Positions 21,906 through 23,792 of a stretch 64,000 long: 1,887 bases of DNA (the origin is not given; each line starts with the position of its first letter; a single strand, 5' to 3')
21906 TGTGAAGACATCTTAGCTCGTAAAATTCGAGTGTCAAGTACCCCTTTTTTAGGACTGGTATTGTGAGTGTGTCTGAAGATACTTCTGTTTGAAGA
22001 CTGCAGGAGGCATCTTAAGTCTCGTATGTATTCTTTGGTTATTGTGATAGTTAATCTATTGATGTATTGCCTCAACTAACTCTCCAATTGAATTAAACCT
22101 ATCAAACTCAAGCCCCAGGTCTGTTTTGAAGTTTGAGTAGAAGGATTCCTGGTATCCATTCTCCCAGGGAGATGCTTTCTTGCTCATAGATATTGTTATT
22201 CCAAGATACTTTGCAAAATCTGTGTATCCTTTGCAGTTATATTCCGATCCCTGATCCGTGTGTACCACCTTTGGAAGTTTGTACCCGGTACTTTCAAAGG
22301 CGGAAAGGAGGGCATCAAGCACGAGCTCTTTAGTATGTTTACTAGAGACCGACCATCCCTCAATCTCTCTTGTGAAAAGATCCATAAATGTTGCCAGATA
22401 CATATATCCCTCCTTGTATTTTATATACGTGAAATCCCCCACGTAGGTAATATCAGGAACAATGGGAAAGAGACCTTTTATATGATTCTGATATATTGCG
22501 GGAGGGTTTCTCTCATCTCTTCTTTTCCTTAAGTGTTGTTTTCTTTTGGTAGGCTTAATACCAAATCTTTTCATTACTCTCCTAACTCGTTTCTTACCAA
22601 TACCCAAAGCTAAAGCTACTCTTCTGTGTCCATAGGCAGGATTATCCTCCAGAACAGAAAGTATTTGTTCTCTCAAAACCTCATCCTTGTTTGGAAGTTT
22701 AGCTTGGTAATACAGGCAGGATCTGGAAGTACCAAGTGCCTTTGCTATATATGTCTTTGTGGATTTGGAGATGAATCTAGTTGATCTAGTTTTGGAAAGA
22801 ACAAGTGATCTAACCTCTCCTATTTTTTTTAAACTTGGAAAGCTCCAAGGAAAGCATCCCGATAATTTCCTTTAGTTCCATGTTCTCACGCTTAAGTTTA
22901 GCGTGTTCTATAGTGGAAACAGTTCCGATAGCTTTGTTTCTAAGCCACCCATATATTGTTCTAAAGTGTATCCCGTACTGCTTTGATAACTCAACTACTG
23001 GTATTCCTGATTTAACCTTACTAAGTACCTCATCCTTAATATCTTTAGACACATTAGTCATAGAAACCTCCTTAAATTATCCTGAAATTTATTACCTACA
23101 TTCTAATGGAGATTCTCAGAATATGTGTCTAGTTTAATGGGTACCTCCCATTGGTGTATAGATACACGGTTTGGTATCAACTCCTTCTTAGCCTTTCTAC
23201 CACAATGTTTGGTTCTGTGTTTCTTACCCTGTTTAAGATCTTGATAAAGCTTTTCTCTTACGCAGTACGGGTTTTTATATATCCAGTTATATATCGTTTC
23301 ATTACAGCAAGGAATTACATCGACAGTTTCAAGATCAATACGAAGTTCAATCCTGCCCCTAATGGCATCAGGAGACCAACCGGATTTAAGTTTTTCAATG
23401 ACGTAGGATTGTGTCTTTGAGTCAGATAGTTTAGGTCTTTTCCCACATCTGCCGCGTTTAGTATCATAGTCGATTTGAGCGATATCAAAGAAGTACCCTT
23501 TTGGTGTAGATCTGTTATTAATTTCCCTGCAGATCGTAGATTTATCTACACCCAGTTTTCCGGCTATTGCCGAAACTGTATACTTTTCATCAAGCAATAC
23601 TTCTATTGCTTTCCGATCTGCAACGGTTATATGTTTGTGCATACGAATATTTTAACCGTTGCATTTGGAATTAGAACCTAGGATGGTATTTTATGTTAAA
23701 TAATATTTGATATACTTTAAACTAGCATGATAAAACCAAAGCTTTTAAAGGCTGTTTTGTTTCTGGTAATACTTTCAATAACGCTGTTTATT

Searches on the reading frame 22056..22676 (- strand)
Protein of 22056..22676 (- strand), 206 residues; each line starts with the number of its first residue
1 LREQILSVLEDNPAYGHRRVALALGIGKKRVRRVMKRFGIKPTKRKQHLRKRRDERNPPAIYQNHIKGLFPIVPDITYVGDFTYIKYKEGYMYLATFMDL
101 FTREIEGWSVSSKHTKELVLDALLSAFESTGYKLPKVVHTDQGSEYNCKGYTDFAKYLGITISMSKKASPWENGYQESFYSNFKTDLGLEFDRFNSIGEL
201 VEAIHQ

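Call 3: search_protein_families(library=pfam, proteins=[window:22056-22676:-], max_evalue=0.1)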
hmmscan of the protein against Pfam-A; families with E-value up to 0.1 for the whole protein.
window:22056-22676:- (206 aa): 3 families
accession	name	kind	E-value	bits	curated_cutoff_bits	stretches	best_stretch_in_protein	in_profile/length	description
PF00665.32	rve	-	1.4e-26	93.2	32.6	1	77-170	7-102/102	Integrase core domain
PF13683.12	rve_3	-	1.7e-05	24.9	26.5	1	159-204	2-46/67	Integrase core domain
PF13276.12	HTH_21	-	2.5e-05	24.9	28.1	1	3-47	8-59/60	HTH-like domain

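Call 51: find_encoding_contigs(protein=window:22056-22676:-, flank=1500, max_places=6)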
Protein window:22056-22676:- (206 aa): 2 contigs read that carry it; 1 place shown.
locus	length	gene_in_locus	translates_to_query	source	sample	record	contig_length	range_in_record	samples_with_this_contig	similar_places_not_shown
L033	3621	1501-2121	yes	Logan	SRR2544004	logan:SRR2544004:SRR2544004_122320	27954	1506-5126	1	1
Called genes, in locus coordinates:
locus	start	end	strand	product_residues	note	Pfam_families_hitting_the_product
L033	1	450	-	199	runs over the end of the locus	-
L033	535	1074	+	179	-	PF13384:HTH_23 (faint), PF13936:HTH_38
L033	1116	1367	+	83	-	PF01710:HTH_Tnp_IS630 (weak)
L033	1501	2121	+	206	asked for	PF13276:HTH_21 (faint), PF00665:rve, PF13683:rve_3 (weak)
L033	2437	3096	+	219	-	-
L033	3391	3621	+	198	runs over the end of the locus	-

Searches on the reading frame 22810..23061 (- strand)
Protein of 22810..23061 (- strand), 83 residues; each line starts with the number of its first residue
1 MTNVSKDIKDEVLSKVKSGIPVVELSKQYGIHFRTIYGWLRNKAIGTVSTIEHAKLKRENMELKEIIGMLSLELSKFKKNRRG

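Call 3: search_protein_families(library=pfam, proteins=[window:22810-23061:-], max_evalue=0.1)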
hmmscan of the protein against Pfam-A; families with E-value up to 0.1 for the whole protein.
window:22810-23061:- (83 aa): 6 families
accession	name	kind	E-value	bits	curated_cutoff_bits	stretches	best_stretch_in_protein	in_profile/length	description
PF01710.22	HTH_Tnp_IS630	-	1.6e-05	25.4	21.3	1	5-66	4-64/119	Transposase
PF13518.12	HTH_28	-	5.3e-05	23.6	25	1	11-41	4-34/52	Helix-turn-helix domain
PF13384.12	HTH_23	-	0.0013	18.9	24.6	1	14-42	12-40/50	Homeodomain-like domain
PF01527.26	HTH_Tnp_1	-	0.0024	18.5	24.1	1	5-65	8-72/75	Transposase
PF13551.12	HTH_29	-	0.024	15.1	28.1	1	12-41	4-34/64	Winged helix-turn helix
PF25787.1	HTH_SB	-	0.074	13.3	43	0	4-36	7-39/53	Sleeping Beauty transposase HTH domain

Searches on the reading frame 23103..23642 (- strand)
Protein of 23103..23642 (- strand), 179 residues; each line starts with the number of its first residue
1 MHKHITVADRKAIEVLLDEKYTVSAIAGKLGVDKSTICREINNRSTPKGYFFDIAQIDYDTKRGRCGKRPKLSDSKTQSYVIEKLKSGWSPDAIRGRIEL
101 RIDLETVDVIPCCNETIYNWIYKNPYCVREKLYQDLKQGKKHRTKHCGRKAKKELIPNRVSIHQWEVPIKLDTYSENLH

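Call 3: search_protein_families(library=pfam, proteins=[window:23103-23642:-], max_evalue=0.1)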
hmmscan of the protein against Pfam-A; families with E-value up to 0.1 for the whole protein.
window:23103-23642:- (179 aa): 7 families
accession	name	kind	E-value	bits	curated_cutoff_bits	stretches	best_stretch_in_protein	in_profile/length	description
PF13936.12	HTH_38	-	5e-11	42.6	27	1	2-41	2-41/44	Helix-turn-helix domain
PF13384.12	HTH_23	-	1.9e-05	24.7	24.6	1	7-42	4-39/50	Homeodomain-like domain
PF13551.12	HTH_29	-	0.0042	17.6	28.1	1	10-39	1-31/64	Winged helix-turn helix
PF13022.12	HTH_Tnp_1_2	-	0.012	16.2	27.9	1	5-39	8-45/122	Helix-turn-helix of insertion element transposase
PF12116.14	SpoIIID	-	0.031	14.8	27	1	15-44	14-43/82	Stage III sporulation protein D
PF21476.4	PF0610-like_N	-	0.051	14.3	33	1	13-41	7-35/50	PF0610-like, N-terminal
PF00931.28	NB-ARC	-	0.052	13.2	23.5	1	11-56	7-54/248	NB-ARC domain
